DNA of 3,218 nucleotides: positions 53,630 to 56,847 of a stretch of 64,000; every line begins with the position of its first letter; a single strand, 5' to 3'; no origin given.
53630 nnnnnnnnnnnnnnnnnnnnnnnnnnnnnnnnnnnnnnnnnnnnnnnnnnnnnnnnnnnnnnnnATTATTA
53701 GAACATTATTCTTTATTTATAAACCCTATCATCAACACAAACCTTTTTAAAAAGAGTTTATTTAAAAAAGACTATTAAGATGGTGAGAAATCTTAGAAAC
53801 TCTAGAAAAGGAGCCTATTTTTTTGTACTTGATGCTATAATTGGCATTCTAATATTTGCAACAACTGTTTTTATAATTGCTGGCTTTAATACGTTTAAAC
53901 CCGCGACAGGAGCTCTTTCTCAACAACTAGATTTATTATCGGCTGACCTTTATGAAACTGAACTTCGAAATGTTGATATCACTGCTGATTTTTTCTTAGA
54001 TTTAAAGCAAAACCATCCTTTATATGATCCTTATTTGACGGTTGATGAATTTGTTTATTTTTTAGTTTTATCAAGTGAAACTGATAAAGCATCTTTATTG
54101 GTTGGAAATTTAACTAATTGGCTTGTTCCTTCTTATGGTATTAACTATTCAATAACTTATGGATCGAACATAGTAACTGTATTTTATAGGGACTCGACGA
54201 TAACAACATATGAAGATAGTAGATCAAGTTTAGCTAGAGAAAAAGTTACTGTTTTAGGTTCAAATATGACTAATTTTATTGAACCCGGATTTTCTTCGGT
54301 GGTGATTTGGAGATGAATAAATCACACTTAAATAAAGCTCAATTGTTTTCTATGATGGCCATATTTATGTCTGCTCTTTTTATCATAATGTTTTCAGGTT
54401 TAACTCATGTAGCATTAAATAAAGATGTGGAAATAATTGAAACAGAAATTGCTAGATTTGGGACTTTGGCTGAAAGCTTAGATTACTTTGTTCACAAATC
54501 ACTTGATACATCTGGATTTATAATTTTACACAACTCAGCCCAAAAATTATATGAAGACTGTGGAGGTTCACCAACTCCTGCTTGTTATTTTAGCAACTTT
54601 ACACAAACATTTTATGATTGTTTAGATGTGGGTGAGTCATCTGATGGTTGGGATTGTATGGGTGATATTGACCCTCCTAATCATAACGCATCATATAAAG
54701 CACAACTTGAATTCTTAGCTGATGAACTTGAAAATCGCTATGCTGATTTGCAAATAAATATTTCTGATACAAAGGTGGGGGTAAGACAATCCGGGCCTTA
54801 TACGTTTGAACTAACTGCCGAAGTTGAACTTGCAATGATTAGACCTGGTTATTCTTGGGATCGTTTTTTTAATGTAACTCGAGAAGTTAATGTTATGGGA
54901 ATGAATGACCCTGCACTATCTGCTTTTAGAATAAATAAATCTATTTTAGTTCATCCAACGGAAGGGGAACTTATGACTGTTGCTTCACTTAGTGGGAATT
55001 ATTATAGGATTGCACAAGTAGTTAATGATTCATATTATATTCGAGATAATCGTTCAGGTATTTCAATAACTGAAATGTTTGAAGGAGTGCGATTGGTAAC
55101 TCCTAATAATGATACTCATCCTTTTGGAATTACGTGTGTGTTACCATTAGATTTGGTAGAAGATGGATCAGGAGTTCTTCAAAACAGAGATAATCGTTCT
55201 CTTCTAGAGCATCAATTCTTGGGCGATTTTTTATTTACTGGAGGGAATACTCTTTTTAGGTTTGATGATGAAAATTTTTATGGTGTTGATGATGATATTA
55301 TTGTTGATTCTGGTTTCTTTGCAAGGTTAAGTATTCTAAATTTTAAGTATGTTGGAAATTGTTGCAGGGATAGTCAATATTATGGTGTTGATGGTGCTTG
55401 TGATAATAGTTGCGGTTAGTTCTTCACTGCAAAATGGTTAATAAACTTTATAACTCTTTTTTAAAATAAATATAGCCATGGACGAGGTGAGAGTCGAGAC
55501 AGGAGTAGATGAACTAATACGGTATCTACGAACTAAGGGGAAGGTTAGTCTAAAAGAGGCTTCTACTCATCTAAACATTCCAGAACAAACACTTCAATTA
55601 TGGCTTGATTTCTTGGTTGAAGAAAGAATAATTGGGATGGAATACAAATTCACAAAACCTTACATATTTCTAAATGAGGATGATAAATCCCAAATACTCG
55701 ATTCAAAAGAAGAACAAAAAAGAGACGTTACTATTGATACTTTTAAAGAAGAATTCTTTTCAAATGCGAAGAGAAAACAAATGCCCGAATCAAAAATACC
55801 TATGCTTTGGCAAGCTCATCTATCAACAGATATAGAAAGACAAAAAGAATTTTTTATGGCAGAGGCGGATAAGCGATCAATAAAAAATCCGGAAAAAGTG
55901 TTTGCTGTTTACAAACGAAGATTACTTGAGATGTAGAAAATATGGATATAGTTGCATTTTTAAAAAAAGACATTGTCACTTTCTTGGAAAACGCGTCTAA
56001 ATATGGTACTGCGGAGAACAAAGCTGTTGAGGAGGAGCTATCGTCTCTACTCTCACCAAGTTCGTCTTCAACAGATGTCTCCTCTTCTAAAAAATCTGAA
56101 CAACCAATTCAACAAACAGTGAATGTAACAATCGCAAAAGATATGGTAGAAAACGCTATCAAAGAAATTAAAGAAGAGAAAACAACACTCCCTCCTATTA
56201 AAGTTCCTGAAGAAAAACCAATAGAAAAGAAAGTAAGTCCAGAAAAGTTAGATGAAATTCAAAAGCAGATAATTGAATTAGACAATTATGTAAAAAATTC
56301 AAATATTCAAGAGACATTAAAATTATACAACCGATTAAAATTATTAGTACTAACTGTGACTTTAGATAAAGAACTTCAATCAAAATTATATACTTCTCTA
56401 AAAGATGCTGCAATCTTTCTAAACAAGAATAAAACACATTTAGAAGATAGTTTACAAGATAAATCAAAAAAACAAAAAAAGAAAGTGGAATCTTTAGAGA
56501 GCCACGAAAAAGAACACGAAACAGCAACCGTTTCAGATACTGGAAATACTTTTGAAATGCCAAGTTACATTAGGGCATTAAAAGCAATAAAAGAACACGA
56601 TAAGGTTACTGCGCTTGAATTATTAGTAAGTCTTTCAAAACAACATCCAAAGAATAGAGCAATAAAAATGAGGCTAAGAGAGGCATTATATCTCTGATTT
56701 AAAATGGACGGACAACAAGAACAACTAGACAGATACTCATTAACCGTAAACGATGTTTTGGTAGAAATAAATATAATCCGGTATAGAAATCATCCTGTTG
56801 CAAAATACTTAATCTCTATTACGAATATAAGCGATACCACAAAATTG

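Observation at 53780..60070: Second, paralogous Tad-like pilus locus with the same gene order (pilins, wHTH protein, ATPase, two TadC-like genes)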

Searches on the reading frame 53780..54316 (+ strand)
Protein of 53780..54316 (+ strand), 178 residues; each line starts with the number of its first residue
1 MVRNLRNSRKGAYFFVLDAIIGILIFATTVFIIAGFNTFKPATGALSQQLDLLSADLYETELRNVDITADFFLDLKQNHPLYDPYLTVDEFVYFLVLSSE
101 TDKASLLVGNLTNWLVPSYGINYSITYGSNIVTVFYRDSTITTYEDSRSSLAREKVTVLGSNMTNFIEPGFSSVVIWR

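Call 9: search_protein_families(library=pfam, proteins=[window:53780-54316:+], max_evalue=0.1)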
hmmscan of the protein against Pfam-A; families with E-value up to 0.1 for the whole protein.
window:53780-54316:+ (178 aa): 0 families

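Call 13: search_protein_families(library=ncbifam, proteins=[window:53780-54316:+], max_evalue=0.01)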
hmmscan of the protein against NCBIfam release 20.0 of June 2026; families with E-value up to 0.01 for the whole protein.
window:53780-54316:+ (178 aa): 0 families

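Call 67: search_protein_representatives(protein=window:53780-54316:+)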
Query: 178 residues. Proteins with E-value up to 0.001 (for the whole library): 39; up to 1e-10: 18; up to 1e-30: 1. The best 39 are listed.
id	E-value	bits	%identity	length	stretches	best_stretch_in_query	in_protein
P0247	6.8e-103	358.2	92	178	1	1-178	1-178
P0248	2.7e-27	112.3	36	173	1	4-178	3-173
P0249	1.9e-26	109.5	37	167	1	8-178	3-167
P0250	3.6e-20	89.1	31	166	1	7-178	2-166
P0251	3.4e-17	79.4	31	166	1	7-177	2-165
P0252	8.7e-16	74.8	34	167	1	8-178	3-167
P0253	3.6e-15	72.8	28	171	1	3-178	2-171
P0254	8.1e-15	71.7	27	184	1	7-165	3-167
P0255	1.0e-14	71.3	33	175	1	7-178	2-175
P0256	1.6e-14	70.7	30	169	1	9-178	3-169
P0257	2.8e-14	69.9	34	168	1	9-178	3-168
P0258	3.1e-14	69.8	31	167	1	9-178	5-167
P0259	3.9e-14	69.5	35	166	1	8-177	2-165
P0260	4.1e-14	69.4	32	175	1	8-161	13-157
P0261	1.8e-12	64.0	31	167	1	9-178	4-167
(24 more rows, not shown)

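Call 75: predict_structure(alignment_id=A4)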
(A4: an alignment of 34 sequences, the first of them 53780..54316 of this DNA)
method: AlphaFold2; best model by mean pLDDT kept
length: 178 residues; sequences in the alignment: 34
mean_pLDDT: 92.6   pTM: 0.77
mean pLDDT of the five models: 92.6, 92.1, 91.3, 91.2, 90.7
residues with pLDDT >= 90: 141; 70-90: 27; 50-70: 10; < 50: 0
segments of 3 or more residues with pLDDT < 50: none
pLDDT, mean of each block of 10 residues (from residue 1): 67 94 97 82 91 98 91 90 94 96 97 97 98 98 94 97 90 98
secondary structure, 60 per line:
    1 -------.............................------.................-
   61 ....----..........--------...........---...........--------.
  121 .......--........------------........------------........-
elements in order: H8-36 H43-59 H69-78 H88-97 H101-111 E120-127 E130-137 E150-157 E170-177
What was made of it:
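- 53780..54316 (+): Locus 2 prepilin-like protein, 178 aa (class III-type N-terminus ...SRKG/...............). The AF2 model has pLDDT 92.6: N-terminal helix 8-36, a helical bundle and a 4-stranded sheet (call 75).
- On Type IV filament superfamily (generic assembly core): The AF2 model shows the N-terminal helix at pLDDT 92.6 (call 75).
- A confident pilin-like model for the 178-aa protein: call 75.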

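Call 77: fold_search(model_id=the predicted structure, library=pdb)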
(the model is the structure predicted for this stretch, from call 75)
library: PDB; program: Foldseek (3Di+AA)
matches with E <= 10: 416; with E <= 0.001: 0
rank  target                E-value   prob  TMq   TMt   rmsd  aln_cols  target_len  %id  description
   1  4bts_AC               4.0e-02  0.63  0.29  0.24  12.3       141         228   12  THE CRYSTAL STRUCTURE OF THE EUKARYOTIC 40S RIBOSOMAL SUBUNIT IN COMPLEX WITH EIF1 AND EIF1A (released 2013-07-17)
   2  5opt_m                7.5e-02  0.60  0.29  0.27  12.9       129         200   12  Structure of KSRP in context of Trypanosoma cruzi 40S (released 2017-11-15)
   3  9axt_AG               8.0e-02  0.41  0.30  0.26  16.4       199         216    8  Non-translating S. pombe ribosome (released 2024-10-16)
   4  6ole_SD               1.1e-01  0.30  0.29  0.24  14.2       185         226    9  Human ribosome nascent chain complex (CDH1-RNC) stalled by a drug-like molecule with AP and PE tRNAs (released 2019-06-19)
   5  6zu5_SD0              1.3e-01  0.30  0.25  0.22   6.0        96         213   11  Structure of the Paranosema locustae ribosome in complex with Lso2 (released 2020-11-04)
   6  4v61_AC               1.4e-01  0.21  0.26  0.23  13.3       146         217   12  Homology model for the Spinach chloroplast 30S subunit fitted to 9.4A cryo-EM map of the 70S chlororibosome. (released 2014-07-09)
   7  9v24_sd               1.5e-01  0.23  0.28  0.25  13.0       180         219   13  Cryo- EM structure of 75S ribosome with A/P- & P/E- tRNAs from Entamoeba histolytica (released 2025-10-15)
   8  6az1_C                1.7e-01  0.63  0.29  0.25   5.3        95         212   10  Cryo-EM structure of the small subunit of Leishmania ribosome bound to paromomycin (released 2017-12-06)
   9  6v39_c                1.7e-01  0.51  0.29  0.25   5.2        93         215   11  Cryo-EM structure of the Acinetobacter baumannii Ribosome: 70S with P-site tRNA (released 2020-02-05)
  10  7ls1_q2               1.7e-01  0.33  0.26  0.22   6.0        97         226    7  80S ribosome from mouse bound to eEF2 (Class II) (released 2021-11-03)
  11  8q5i_E                1.9e-01  0.63  0.31  0.27   5.4        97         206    9  Structure of Candida albicans 80S ribosome in complex with cephaeline (released 2023-09-13)
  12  5tcu_SB               1.9e-01  0.30  0.27  0.25  12.0       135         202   11  Methicillin sensitive Staphylococcus aureus 70S ribosome (released 2017-05-24)
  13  9hve_K                1.9e-01  0.05  0.14  0.10  19.0       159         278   14  Native human eIF2-eIF2B complex (released 2025-11-19)
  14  9bh5_AD               2.0e-01  0.72  0.31  0.27   5.5       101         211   10  High-resolution C. elegans 80S ribosome structure - class 1 (released 2024-09-04)
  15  5xyi_D                2.0e-01  0.20  0.24  0.22  12.4       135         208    8  Small subunit of Trichomonas vaginalis ribosome (released 2017-08-30)
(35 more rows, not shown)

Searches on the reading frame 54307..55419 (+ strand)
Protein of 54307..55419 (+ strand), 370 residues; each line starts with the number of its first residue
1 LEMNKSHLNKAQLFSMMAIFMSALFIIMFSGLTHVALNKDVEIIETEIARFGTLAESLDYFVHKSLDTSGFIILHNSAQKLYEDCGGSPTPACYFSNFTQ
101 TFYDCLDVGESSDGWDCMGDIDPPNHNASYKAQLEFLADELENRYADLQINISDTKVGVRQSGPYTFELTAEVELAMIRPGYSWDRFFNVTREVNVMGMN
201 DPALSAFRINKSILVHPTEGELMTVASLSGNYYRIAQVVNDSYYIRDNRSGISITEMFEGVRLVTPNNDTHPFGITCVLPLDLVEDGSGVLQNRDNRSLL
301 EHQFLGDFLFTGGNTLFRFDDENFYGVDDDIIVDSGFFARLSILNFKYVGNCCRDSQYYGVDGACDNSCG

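Call 9: search_protein_families(library=pfam, proteins=[window:54307-55419:+], max_evalue=0.1)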
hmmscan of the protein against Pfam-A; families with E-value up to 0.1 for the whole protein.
window:54307-55419:+ (370 aa): 0 families

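Call 13: search_protein_families(library=ncbifam, proteins=[window:54307-55419:+], max_evalue=0.01)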
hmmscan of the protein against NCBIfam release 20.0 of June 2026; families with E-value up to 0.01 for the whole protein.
window:54307-55419:+ (370 aa): 0 families

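Call 57: find_homologous_proteins(query=window:54307-55419:+, max_evalue=0.001)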
Query window:54307-55419:+ (370 aa): 6 proteins with E <= 0.001 among 1916 candidates.
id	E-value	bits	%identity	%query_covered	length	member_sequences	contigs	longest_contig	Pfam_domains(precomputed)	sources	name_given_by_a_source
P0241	8.7e-251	849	100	99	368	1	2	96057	-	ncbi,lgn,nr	ncbi:hypothetical protein JXA48_02290 [Candidatus Woesearchaeota archaeon]|nr:hypothetical protein [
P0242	1.8e-141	490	62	98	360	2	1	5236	-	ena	-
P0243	1.6e-123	430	56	97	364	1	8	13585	-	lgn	-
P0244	3.1e-111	390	51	98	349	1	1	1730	-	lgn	-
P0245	9.1e-111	388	50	98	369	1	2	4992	-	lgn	-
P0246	1.3e-20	92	62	21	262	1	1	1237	PF00873.26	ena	-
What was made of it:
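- Checked: One correction: NCBI starts the 370-aa gene at the ATG at 54313, giving 368 aa (call 57).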

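Call 68: predict_structure(alignment_id=A3)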
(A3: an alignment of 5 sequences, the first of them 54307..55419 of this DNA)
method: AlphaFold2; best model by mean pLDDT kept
length: 370 residues; sequences in the alignment: 5
mean_pLDDT: 52.6   pTM: 0.47
mean pLDDT of the five models: 52.6, 50.3, 50.2, 47.4, 41.0
residues with pLDDT >= 90: 2; 70-90: 82; 50-70: 97; < 50: 189
segments of 3 or more residues with pLDDT < 50: 1-5, 30-46, 122-125, 197-316, 323-343, 354-370
pLDDT, mean of each block of 10 residues (from residue 1): 47 66 59 37 49 62 76 71 58 63 84 68 62 86 80 87 74 78 64 57 44 42 36 37 28 33 29 26 32 28 26 43 39 44 48 43 42
secondary structure, 60 per line:
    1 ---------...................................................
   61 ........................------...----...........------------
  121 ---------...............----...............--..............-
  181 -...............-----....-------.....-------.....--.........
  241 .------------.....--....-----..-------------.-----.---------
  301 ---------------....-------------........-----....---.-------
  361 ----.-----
elements in order: H10-84 H98-108 H130-144 E149-163 E166-179 E182-196 H202-205 E213-217 E225-229 H232-241 H254-258 E261-264 E316-319 H335-340 E346-349
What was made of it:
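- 54307..55419 (+): Locus 2 prepilin-like protein, 370 aa (probable true start ATG 54313; N-terminus ...NKA/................; 8 invariant Cys). The AF2 model has low confidence (pLDDT 52.6): a long N-terminal helix plus a 3-stranded sheet (call 68).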

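Call 89: fold_search(model_id=the predicted structure, library=pdb)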
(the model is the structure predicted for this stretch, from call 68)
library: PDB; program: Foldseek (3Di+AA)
matches with E <= 10: 901; with E <= 0.001: 0
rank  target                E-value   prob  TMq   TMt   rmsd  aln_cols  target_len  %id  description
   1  5cnl_B                8.9e-03  0.92  0.17  0.38  10.2       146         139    8  Crystal structure of an IcmL-like type IV secretion system protein (lpg0120) from Legionella pneumophila subsp. pneumo (released 2015-08-05)
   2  4keg                  2.7e-02  0.89  0.18  0.13   6.6       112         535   14  Crystal Structure of MBP Fused Human SPLUNC1 (released 2014-04-30)
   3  4l8p                  4.5e-02  0.60  0.14  0.27  10.4       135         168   12  Crystal structure of a bile-acid 7-alpha dehydratase (CLOHIR_00079) from Clostridium hiranonis DSM 13275 at 1.60 A resol (released 2013-08-21)
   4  8f3x                  5.4e-02  0.23  0.11  0.07  12.3       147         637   12  Crystal structure of Penicillin Binding Protein 5 (PBP5) Poly-Gly variant apo form from Enterococcus faecium (released 2023-11-15)
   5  6g0k_A                5.4e-02  0.12  0.10  0.07  15.6       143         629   15  Crystal structure of Enterococcus faecium D63r Penicillin-Binding protein 5 (PBP5fm) (released 2019-04-10)
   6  8f3f                  7.2e-02  0.33  0.10  0.06   7.5        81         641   17  Crystal structure of Penicillin Binding Protein 5 (PBP5) T485M variant apo form from Enterococcus faecium (released 2023-07-05)
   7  5cnl_A                7.6e-02  0.35  0.15  0.30  10.6       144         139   10  Crystal structure of an IcmL-like type IV secretion system protein (lpg0120) from Legionella pneumophila subsp. pneumo (released 2015-08-05)
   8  5mnt_D                7.6e-02  0.11  0.13  0.12  28.6       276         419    8  Bacteriophage Qbeta maturation protein (released 2017-01-11)
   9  8f3i                  8.1e-02  0.13  0.10  0.07  10.7       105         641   15  Crystal structure of Penicillin Binding Protein 5 (PBP5) S466 insertion variant penicillin bound form from Enterococcus  (released 2023-07-05)
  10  5wd6_B                8.6e-02  0.80  0.19  0.32   4.9       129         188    8  bovine salivary protein form 30b (released 2018-07-11)
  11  6mkj                  8.6e-02  0.12  0.10  0.07  10.4       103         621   17  Crystal structure of penicillin binding protein 5 (PBP5) from Enterococcus faecium in the closed conformation (released 2018-10-31)
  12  5wd6_A                9.1e-02  0.63  0.22  0.36   8.1       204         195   10  bovine salivary protein form 30b (released 2018-07-11)
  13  6g88_B                9.7e-02  0.18  0.11  0.08  15.0       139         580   16  Crystal structure of Enterococcus Faecium D63r Penicillin-Binding protein 5 (PBP5fm) (released 2019-04-24)
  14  6p77_A                9.7e-02  0.13  0.10  0.21  14.9       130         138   14  2.5 Angstrom structure of Caci_6494 from Catenulispora Acidiphila (released 2020-06-17)
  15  8f3m                  1.0e-01  0.18  0.10  0.06  13.3        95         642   18  Crystal structure of Penicillin Binding Protein 5 (PBP5) T485A variant with S466 insertion apo form from Enterococcus fa (released 2023-07-05)
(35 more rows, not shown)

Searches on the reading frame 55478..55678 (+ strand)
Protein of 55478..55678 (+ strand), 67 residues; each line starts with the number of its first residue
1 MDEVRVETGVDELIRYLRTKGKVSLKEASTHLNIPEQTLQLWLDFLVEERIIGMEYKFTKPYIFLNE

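Call 55: search_solved_structures(query=A2, max_evalue=10)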
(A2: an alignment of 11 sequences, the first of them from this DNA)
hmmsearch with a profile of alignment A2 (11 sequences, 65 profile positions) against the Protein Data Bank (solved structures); distinct sequences matched with E-value up to 10: 17.
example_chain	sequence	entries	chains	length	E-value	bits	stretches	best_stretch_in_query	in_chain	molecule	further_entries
1i1g_A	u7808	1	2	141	0.0025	20.9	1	12-51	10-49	TRANSCRIPTIONAL REGULATOR LRPA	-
7fby_A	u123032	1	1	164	0.011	18.9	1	11-50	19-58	Transcriptional regulatory protein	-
9w4v_A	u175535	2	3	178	0.012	18.6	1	11-50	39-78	Uncharacterized HTH-type transcriptional regulator PH0140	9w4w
3r0a_A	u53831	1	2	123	0.023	17.8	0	23-51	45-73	Putative transcriptional regulator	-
5i41_B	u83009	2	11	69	0.064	16.4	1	23-44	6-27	Chromosome-anchoring protein RacA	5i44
1utx_A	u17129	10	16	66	0.067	16.3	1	12-38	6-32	CYLR2 | cytolysin regulator 2 | PUTATIVE TRANSCRIPTION REGULATOR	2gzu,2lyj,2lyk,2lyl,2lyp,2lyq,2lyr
2xiu_A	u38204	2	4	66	0.07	16.2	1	12-38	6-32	CYLR2 | CYLR2 SYNONYM CYTOLYSIN REPRESSOR 2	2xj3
2ia0_A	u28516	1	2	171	0.082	16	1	11-51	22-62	Putative HTH-type transcriptional regulator PF0864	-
4r1h_A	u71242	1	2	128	0.25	14.4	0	21-50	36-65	Lmo0741 protein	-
2efn_A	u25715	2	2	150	0.28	14.3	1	11-55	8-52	150aa long hypothetical transcriptional regulator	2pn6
2pmh_A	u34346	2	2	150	0.28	14.3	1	11-55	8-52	150aa long hypothetical transcriptional regulator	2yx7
2efo_A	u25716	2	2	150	0.3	14.2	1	11-55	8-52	150aa long hypothetical transcriptional regulator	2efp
2e7w_A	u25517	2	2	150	0.3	14.2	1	11-55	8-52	150aa long hypothetical transcriptional regulator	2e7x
2efq_A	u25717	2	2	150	0.3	14.2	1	11-55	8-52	150aa long hypothetical transcriptional regulator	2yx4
7aih_BF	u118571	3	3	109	0.44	13.7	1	9-38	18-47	mL99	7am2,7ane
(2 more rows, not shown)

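Call 56: search_protein_families(library=pfam, alignment_id=A2, max_evalue=0.1)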
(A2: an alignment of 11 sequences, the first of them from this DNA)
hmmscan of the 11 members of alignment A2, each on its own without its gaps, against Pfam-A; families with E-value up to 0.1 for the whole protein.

A. member 1, seq(67 aa): 7 families
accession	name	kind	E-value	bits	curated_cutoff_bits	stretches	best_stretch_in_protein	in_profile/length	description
PF08220.18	HTH_DeoR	-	0.00079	19.6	21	1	11-39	3-31/57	DeoR-like helix-turn-helix domain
PF09012.17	FeoC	-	0.0013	19.3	21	1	12-47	4-39/69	FeoC like transcriptional regulator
PF19187.6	HTH_PafC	-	0.0047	17.2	32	1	12-47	8-43/115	PafC helix-turn-helix domain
PF13518.12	HTH_28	-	0.017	15.6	25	1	13-44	5-34/52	Helix-turn-helix domain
PF05225.22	HTH_psq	-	0.03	14.5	20.4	1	18-40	13-34/45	helix-turn-helix, Psq domain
PF13384.12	HTH_23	-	0.036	14.3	24.6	1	19-44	16-39/50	Homeodomain-like domain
PF18576.7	HTH_52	-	0.039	14.6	26.6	0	38-60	31-53/64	Helix-turn-helix domain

B. families by the number of members that match (of 11 scanned): 31 families (the first 25 are shown)
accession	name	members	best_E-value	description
PF08220.18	HTH_DeoR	4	0.00079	DeoR-like helix-turn-helix domain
PF08280.17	HTH_Mga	4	0.00088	M protein trans-acting positive regulator (MGA) HTH domain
PF19187.6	HTH_PafC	3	0.0024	PafC helix-turn-helix domain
PF01047.28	MarR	3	0.0086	MarR family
PF13412.12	HTH_24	2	0.0011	Winged helix-turn-helix DNA-binding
PF08279.18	HTH_11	2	0.0039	HTH domain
PF13518.12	HTH_28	2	0.0052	Helix-turn-helix domain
PF13384.12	HTH_23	2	0.0092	Homeodomain-like domain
PF12728.13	HTH_17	2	0.015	Helix-turn-helix domain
PF01381.28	HTH_3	2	0.035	Helix-turn-helix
PF13551.12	HTH_29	1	1.2e-07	Winged helix-turn helix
PF09012.17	FeoC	1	0.0013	FeoC like transcriptional regulator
PF18552.7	PheRS_DBD1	1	0.0014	PheRS DNA binding domain 1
PF01399.33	PCI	1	0.006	PCI domain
PF13404.12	HTH_AsnC-type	1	0.0068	AsnC-type helix-turn-helix domain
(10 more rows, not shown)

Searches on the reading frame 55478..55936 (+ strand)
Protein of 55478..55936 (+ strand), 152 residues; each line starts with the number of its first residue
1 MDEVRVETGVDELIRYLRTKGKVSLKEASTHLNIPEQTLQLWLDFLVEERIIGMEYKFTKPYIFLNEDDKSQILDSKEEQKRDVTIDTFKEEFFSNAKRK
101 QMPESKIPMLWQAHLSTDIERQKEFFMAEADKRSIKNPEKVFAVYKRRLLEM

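Call 9: search_protein_families(library=pfam, proteins=[window:55478-55936:+], max_evalue=0.1)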
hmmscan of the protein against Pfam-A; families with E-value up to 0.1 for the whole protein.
window:55478-55936:+ (152 aa): 4 families
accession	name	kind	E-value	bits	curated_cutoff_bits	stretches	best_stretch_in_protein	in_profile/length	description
PF08220.18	HTH_DeoR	-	0.0035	17.5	21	1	11-39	3-31/57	DeoR-like helix-turn-helix domain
PF09012.17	FeoC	-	0.0057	17.2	21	1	12-47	4-39/69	FeoC like transcriptional regulator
PF19187.6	HTH_PafC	-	0.02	15.2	32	1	12-47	8-43/115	PafC helix-turn-helix domain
PF13518.12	HTH_28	-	0.077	13.5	25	0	13-44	5-34/52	Helix-turn-helix domain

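Call 13: search_protein_families(library=ncbifam, proteins=[window:55478-55936:+], max_evalue=0.01)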
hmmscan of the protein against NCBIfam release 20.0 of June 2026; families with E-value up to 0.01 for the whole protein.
window:55478-55936:+ (152 aa): 0 families

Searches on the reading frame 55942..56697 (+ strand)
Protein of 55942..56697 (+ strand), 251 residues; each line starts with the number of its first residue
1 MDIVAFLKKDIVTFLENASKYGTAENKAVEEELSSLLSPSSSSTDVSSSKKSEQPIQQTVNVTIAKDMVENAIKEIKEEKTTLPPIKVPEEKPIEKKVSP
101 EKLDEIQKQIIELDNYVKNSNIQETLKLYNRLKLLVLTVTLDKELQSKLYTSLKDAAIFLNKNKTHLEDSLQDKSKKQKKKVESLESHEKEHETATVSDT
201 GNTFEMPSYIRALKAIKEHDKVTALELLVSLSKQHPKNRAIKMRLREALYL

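Call 9: search_protein_families(library=pfam, proteins=[window:55942-56697:+], max_evalue=0.1)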
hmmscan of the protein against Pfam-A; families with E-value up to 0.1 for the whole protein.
window:55942-56697:+ (251 aa): 1 family
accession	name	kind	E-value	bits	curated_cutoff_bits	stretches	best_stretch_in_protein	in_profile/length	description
PF19592.4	DUF6097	-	0.0015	19.2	27.5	1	98-139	29-70/152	Family of unknown function (DUF6097)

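Call 13: search_protein_families(library=ncbifam, proteins=[window:55942-56697:+], max_evalue=0.01)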
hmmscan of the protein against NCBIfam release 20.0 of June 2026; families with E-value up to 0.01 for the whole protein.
window:55942-56697:+ (251 aa): 1 family
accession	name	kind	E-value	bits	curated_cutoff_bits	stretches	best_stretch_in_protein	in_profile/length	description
NF005994.0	PRK08118.1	equivalog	0.007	16.4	215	0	96-175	42-119/172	DNA topology modulation protein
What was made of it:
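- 55942..56697 (+): Variable charged/low-complexity protein, 251 aa; probable counterpart of the 'coiled-coil protein' of DPANN pilus loci. No family hit (calls 9, 13).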
